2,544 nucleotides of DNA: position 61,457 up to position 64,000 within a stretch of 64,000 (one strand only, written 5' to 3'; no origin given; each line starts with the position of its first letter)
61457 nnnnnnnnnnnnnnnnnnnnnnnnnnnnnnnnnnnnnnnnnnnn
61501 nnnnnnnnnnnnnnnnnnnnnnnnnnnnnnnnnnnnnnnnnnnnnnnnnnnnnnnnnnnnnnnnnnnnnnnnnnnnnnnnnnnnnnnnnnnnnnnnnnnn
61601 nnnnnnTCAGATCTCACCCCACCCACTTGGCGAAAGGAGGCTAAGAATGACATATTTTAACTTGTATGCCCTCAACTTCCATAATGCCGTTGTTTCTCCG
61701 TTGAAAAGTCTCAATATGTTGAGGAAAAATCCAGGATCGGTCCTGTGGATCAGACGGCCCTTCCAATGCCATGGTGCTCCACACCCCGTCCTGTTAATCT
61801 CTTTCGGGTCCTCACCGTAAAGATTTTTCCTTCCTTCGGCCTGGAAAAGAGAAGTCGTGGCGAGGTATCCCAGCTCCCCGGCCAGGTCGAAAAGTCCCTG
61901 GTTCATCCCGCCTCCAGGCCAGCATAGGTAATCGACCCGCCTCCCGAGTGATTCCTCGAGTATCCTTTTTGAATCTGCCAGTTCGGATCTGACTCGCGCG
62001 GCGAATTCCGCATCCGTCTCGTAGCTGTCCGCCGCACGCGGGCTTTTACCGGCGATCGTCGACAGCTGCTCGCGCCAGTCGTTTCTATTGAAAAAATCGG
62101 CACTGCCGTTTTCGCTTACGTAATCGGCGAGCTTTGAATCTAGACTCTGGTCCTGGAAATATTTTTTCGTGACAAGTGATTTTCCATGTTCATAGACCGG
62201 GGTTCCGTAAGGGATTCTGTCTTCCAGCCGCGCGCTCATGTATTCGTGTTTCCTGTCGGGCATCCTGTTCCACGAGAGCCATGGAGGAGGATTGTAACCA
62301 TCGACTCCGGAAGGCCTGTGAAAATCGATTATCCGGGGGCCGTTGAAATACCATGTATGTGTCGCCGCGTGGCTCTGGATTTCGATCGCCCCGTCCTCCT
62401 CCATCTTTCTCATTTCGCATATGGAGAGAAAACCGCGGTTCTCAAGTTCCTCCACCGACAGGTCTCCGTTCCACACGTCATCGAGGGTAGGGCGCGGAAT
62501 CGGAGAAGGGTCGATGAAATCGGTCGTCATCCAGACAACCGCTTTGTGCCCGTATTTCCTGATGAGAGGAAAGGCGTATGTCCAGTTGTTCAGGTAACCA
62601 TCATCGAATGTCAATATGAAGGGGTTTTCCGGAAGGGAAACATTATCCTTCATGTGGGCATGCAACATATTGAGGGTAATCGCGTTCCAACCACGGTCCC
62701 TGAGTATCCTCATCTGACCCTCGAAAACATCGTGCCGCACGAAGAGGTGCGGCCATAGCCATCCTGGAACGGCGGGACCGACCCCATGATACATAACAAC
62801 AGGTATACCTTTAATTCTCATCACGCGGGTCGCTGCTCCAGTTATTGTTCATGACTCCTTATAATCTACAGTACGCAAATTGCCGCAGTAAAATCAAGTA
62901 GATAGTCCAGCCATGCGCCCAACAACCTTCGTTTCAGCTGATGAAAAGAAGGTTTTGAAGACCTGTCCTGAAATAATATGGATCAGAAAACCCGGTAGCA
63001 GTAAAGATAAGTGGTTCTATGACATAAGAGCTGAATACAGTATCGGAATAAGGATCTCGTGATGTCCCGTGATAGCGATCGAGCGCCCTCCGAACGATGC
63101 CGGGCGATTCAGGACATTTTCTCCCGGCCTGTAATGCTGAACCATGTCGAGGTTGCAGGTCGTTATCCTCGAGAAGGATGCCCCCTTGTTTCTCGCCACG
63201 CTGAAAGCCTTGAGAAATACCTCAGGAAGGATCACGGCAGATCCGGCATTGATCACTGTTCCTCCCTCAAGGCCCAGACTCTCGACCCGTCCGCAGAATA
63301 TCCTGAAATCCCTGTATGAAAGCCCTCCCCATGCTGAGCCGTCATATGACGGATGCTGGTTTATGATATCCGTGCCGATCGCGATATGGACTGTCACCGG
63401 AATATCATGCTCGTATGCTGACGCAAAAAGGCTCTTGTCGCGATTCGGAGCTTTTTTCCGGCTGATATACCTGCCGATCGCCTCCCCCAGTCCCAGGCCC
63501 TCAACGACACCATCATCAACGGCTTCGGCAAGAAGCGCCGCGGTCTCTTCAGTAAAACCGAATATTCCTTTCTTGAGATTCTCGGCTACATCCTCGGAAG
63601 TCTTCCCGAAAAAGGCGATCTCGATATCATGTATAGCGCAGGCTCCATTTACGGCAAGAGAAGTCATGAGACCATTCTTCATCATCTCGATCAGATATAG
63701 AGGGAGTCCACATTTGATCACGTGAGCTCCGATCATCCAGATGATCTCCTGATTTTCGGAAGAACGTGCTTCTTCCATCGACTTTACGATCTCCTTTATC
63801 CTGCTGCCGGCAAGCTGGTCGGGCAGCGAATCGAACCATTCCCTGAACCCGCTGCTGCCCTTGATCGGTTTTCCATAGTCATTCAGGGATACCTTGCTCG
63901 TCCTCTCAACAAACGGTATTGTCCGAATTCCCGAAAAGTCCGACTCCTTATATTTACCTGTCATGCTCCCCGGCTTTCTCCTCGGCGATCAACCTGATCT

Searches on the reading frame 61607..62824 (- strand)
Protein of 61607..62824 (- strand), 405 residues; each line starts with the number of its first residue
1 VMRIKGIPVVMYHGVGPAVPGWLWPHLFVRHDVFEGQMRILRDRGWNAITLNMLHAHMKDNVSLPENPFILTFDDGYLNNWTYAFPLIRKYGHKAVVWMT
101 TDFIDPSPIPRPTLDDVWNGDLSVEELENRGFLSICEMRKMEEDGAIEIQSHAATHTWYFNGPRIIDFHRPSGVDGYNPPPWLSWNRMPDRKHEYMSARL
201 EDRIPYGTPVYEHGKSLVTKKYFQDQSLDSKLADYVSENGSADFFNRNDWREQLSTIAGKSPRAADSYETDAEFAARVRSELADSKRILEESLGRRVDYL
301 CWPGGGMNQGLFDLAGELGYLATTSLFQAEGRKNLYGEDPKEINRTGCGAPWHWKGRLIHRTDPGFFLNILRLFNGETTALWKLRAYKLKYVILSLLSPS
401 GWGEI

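Call 51: search_protein_families(library=pfam, proteins=[window:61607-62824:-], max_evalue=0.0001)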
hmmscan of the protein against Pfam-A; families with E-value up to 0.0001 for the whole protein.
window:61607-62824:- (405 aa): 1 family
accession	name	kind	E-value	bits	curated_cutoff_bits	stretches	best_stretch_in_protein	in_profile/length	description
PF01522.26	Polysacc_deac_1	-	3.5e-16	59.7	23.1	1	65-159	5-71/124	Polysaccharide deacetylase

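Call 72: search_protein_families(library=ncbifam, proteins=[window:61607-62824:-], max_evalue=0.01)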
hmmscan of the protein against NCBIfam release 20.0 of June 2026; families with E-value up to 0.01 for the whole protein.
window:61607-62824:- (405 aa): 4 families
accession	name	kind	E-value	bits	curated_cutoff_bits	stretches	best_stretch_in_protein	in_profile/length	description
TIGR03938.2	deacetyl_PgaB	equivalog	7.1e-28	97.2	321.9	2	9-154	5-143/621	poly-beta-1,6-N-acetyl-D-glucosamine N-deacetylase PgaB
NF011177.0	PRK14582.1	equivalog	1.1e-14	53.6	923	1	27-154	67-186/671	poly-beta-1,6-N-acetyl-D-glucosamine N-deacetylase PgaB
NF011176.0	PRK14581.1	equivalog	6.3e-12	44.4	1091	1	26-156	66-188/673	poly-beta-1,6-N-acetyl-D-glucosamine N-deacetylase PgaB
TIGR03933.1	PIA_icaB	equivalog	0.0047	16.5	248.35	0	29-104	35-109/245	intercellular adhesin biosynthesis polysaccharide N-deacetylase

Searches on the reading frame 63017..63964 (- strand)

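Call 51: search_protein_families(library=pfam, proteins=[window:63017-63964:-], max_evalue=0.0001)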
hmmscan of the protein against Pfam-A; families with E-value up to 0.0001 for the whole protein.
window:63017-63964:- (315 aa): 1 family
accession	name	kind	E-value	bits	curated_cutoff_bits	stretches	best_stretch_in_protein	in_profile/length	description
PF21570.3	ArgZ-like_C_2nd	-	2.9e-06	27.5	27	1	57-122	1-65/213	Arginine dihydrolase ArgZ-like, C-terminal, Rossmann fold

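Call 72: search_protein_families(library=ncbifam, proteins=[window:63017-63964:-], max_evalue=0.01)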
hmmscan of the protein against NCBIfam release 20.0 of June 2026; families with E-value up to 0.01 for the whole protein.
window:63017-63964:- (315 aa): 3 families
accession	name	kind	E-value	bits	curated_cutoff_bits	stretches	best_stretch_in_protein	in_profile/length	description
NF052581.1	GSU2086_dom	subfamily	4.2e-116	387.7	250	1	9-311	3-300/301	GSU2086 family protein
TIGR00300.1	TIGR00300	equivalog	0.00011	21.2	410.8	1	55-122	186-252/407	ornithine cyclodeaminase, nickel-pincer nucleotide-dependent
NF001980.1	PRK00770.1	equivalog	0.00033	19.8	450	0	160-192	151-185/350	homospermidine biosynthesis protein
